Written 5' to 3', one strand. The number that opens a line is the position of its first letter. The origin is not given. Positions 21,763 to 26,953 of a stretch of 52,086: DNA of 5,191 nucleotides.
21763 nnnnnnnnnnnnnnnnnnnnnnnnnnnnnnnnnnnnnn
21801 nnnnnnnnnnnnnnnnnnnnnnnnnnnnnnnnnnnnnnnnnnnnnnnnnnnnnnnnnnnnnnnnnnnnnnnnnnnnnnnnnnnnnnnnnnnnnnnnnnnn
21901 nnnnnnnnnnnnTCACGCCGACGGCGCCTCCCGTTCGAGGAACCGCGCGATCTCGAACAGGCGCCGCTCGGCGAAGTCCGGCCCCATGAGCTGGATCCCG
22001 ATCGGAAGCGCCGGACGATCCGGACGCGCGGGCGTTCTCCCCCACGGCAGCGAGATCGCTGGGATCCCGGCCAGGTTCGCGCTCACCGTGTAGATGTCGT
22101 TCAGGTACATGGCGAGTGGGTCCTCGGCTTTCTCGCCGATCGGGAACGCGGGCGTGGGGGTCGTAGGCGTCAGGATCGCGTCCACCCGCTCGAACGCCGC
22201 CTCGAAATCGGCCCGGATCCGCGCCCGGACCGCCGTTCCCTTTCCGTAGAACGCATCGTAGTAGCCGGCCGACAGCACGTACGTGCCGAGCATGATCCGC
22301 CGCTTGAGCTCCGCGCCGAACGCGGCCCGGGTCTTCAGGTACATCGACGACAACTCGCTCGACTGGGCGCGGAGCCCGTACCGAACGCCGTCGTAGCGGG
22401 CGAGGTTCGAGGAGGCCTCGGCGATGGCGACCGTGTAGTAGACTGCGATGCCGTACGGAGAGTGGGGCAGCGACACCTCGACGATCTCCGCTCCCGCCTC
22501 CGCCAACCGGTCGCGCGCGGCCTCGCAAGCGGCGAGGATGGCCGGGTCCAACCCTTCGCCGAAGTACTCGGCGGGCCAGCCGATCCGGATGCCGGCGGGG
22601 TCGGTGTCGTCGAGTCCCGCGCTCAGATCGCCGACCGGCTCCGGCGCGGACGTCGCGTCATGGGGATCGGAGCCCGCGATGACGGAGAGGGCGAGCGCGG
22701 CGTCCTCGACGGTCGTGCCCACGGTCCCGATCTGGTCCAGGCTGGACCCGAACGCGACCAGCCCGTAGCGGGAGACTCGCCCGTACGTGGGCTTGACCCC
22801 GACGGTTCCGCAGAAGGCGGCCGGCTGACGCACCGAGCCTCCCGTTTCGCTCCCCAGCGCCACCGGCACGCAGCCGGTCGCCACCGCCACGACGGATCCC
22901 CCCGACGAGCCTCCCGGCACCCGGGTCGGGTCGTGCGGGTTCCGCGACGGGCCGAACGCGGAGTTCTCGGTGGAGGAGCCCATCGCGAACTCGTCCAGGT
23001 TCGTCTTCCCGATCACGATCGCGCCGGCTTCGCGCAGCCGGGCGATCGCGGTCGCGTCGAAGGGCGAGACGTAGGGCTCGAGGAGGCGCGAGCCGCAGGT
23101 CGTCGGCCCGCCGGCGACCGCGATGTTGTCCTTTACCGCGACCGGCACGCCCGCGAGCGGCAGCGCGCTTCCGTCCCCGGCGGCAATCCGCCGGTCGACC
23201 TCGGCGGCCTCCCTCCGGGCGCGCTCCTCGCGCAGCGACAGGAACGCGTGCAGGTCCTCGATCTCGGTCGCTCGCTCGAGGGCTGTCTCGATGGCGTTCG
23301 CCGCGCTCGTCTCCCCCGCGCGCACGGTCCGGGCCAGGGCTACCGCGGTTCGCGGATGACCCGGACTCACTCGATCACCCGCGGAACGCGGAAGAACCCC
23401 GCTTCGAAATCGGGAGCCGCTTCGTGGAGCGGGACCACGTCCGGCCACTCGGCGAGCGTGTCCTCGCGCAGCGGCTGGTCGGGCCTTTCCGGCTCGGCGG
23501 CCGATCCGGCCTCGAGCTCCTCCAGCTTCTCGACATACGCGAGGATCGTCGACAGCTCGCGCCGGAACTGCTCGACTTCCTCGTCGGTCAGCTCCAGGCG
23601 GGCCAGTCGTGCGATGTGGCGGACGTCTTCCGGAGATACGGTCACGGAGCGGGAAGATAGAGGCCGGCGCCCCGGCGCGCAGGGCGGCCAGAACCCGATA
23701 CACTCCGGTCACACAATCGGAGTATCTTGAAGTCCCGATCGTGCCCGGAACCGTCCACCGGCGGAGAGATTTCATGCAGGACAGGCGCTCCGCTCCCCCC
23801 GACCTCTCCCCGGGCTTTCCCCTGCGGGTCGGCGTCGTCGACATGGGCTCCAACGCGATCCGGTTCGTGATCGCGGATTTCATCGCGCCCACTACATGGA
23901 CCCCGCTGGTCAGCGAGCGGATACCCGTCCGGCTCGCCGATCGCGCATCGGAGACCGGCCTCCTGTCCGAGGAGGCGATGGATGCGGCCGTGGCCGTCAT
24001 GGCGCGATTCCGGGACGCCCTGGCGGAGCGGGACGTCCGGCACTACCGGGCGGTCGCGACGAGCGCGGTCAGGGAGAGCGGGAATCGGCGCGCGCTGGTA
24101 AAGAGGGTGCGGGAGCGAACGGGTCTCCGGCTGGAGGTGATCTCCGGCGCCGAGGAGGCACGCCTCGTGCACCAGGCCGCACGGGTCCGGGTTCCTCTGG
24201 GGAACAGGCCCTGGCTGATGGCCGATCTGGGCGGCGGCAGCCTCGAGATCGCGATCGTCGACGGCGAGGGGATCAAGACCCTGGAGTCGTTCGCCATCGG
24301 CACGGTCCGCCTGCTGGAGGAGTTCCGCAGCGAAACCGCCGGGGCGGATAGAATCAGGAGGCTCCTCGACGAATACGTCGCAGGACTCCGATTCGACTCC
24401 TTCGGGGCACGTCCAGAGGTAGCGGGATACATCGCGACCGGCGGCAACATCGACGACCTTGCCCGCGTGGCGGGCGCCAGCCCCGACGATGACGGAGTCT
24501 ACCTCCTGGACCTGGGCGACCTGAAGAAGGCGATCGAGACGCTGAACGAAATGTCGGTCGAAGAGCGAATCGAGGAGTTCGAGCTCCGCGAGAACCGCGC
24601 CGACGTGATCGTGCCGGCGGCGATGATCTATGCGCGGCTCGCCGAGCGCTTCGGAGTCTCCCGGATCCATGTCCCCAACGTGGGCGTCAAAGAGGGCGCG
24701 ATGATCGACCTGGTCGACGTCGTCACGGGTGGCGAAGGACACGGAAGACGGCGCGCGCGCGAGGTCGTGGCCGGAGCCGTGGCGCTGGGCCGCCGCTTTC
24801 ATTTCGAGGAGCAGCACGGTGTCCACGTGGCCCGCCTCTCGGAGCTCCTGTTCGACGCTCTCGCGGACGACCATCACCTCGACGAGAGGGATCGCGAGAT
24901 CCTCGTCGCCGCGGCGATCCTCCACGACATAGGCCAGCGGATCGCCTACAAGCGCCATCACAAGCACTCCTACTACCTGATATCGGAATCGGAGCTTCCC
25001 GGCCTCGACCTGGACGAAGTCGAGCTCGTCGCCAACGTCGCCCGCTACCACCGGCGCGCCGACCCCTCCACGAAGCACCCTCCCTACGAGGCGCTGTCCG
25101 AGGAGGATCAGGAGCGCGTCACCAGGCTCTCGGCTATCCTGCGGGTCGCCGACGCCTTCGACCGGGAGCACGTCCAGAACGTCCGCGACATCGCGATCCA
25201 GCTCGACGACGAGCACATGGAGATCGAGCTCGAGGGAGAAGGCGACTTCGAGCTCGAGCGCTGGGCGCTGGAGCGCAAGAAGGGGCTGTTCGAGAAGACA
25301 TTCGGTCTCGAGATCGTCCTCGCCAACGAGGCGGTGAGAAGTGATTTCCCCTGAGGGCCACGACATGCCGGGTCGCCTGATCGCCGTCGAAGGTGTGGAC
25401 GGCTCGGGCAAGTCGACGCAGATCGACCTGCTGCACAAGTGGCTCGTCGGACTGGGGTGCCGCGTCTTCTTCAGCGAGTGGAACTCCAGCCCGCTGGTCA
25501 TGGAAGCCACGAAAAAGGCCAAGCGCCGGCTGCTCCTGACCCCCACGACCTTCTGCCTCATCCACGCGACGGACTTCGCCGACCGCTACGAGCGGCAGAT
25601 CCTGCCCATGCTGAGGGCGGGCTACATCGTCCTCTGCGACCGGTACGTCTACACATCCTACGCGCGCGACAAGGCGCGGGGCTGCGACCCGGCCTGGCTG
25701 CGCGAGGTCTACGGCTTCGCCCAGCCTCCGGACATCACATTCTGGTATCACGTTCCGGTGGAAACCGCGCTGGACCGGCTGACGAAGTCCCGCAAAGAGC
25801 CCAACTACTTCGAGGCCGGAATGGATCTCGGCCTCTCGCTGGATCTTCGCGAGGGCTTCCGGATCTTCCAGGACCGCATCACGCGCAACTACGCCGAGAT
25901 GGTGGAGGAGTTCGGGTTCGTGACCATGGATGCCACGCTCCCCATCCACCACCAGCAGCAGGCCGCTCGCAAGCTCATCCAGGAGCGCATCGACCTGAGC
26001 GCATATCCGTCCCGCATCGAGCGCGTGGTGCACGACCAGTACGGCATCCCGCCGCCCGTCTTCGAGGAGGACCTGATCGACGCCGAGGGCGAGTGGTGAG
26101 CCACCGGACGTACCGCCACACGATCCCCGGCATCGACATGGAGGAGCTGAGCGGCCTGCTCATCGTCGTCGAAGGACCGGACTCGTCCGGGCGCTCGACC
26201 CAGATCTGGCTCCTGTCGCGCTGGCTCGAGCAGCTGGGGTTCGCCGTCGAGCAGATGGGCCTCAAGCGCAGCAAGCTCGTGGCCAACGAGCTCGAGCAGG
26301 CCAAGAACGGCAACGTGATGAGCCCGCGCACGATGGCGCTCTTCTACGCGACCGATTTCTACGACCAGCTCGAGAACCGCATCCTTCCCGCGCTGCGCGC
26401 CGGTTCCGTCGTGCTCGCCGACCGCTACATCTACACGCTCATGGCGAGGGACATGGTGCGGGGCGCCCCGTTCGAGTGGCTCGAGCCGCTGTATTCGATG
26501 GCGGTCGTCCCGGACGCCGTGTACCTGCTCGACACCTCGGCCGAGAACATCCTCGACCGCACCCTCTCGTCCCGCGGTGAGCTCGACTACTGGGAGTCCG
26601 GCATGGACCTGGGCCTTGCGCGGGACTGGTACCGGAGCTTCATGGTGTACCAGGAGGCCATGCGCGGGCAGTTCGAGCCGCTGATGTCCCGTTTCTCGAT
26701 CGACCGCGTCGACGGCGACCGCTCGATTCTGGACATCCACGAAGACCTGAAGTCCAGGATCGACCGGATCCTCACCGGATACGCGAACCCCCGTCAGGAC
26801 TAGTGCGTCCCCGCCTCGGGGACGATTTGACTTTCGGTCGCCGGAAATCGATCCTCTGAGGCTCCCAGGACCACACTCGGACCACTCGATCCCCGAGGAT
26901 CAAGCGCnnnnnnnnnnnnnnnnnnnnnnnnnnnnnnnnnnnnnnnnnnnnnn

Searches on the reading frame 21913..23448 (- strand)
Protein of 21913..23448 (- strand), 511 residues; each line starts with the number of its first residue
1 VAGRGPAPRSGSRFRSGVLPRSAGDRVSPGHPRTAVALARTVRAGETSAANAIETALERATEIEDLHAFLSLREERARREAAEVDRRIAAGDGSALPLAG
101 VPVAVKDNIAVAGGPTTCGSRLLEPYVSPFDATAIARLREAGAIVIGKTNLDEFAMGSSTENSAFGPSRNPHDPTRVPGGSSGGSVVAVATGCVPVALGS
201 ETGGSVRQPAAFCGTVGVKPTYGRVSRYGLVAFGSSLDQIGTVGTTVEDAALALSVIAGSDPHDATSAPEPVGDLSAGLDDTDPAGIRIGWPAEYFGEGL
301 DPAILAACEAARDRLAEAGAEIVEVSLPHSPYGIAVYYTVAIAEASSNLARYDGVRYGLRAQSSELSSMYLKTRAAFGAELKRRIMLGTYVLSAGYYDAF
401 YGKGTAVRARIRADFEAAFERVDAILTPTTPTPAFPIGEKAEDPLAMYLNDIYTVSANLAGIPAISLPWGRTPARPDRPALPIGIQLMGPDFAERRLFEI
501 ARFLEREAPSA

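Call 79: search_protein_families(library=pfam, proteins=[window:21913-23448:-], max_evalue=0.000001)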
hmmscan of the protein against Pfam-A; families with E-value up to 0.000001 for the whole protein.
window:21913-23448:- (511 aa): 1 family
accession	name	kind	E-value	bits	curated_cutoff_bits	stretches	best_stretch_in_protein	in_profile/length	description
PF01425.27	Amidase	-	2.3e-147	492.1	27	1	52-497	2-444/445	Amidase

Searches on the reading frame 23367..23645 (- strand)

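Call 80: search_protein_families(library=pfam, proteins=[window:23367-23645:-], max_evalue=0.000001)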
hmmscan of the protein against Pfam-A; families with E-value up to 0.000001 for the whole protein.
window:23367-23645:- (92 aa): 1 family
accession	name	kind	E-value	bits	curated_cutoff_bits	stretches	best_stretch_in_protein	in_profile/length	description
PF02686.20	GatC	-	8.7e-13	48.7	23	1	19-87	1-66/66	Glu-tRNAGln amidotransferase C subunit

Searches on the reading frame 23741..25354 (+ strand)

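Call 79: search_protein_families(library=pfam, proteins=[window:23741-25354:+], max_evalue=0.000001)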
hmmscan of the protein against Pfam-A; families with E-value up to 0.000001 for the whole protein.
window:23741-25354:+ (537 aa): 3 families
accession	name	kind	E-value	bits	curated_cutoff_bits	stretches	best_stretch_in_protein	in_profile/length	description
PF02541.22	Ppx-GppA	-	7.5e-46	157.3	27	1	53-325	10-282/285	Ppx/GppA phosphatase family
PF21447.3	Ppx-GppA_III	-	8.6e-31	107.6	27.3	1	348-503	8-162/177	Ppx/GppA phosphatase, domain III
PF01966.28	HD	-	2.5e-11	44.3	22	1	358-475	3-115/116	HD domain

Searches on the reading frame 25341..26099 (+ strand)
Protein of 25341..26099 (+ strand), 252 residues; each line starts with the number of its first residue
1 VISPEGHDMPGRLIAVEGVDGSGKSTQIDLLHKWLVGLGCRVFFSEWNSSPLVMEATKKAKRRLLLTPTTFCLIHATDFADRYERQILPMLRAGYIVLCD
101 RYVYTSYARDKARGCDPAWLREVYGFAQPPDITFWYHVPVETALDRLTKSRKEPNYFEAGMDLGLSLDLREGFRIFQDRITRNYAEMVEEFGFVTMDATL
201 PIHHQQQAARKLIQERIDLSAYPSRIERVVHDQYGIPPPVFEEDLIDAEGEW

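Call 79: search_protein_families(library=pfam, proteins=[window:25341-26099:+], max_evalue=0.000001)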
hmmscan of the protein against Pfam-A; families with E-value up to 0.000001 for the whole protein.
window:25341-26099:+ (252 aa): 1 family
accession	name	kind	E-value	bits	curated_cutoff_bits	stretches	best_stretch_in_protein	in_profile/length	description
PF02223.23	Thymidylate_kin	-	1.8e-19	70.6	27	1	16-203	1-179/185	Thymidylate kinase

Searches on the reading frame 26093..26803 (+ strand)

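Call 79: search_protein_families(library=pfam, proteins=[window:26093-26803:+], max_evalue=0.000001)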
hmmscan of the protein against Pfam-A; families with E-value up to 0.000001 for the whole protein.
window:26093-26803:+ (236 aa): 1 family
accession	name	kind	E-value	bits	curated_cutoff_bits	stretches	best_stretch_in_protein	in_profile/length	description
PF02223.23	Thymidylate_kin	-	1.2e-13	51.7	27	1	26-157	1-135/185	Thymidylate kinase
